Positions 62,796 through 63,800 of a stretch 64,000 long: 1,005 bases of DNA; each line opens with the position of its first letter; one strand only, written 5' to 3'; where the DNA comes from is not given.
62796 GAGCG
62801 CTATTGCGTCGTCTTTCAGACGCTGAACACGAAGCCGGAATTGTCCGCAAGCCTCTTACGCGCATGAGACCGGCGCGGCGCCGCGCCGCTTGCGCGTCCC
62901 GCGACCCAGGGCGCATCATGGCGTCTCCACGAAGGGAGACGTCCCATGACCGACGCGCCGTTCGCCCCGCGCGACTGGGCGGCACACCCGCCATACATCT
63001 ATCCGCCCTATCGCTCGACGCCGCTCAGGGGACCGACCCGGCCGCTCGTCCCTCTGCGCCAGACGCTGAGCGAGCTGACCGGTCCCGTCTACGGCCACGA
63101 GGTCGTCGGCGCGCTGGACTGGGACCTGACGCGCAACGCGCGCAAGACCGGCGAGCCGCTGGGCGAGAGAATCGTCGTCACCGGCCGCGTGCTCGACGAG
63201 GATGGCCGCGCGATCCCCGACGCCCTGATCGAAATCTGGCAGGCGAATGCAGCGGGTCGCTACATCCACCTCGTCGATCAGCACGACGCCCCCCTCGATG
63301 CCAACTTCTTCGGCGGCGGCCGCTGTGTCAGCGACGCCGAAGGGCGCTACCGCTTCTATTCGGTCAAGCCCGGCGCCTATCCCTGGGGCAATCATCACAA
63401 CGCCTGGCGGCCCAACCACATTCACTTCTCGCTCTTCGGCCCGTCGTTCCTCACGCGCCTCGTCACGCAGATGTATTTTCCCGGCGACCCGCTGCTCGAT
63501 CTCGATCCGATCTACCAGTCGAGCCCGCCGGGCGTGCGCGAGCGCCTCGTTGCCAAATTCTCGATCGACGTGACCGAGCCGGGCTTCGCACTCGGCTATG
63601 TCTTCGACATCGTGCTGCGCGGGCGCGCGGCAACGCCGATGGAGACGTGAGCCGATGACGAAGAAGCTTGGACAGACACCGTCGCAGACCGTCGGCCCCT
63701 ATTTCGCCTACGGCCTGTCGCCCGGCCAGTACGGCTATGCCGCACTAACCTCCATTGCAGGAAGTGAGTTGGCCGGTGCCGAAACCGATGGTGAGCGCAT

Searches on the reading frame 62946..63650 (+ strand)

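Call 55: search_protein_families(library=pfam, proteins=[window:62946-63650:+], max_evalue=0.001)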
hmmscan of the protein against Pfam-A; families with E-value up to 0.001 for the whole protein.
window:62946-63650:+ (234 aa): 3 families
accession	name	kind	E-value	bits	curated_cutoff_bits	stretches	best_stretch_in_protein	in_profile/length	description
PF00775.27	Dioxygenase_C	-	2.3e-51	174.3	27.3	1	45-226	2-182/182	Dioxygenase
PF12391.13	PCDO_beta_N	-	6.2e-13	48.6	24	1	8-40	2-34/34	Protocatechuate 3,4-dioxygenase beta subunit N terminal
PF13620.12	CarboxypepD_reg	-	2.3e-05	25.1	32.3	1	78-145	2-50/82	Carboxypeptidase regulatory-like domain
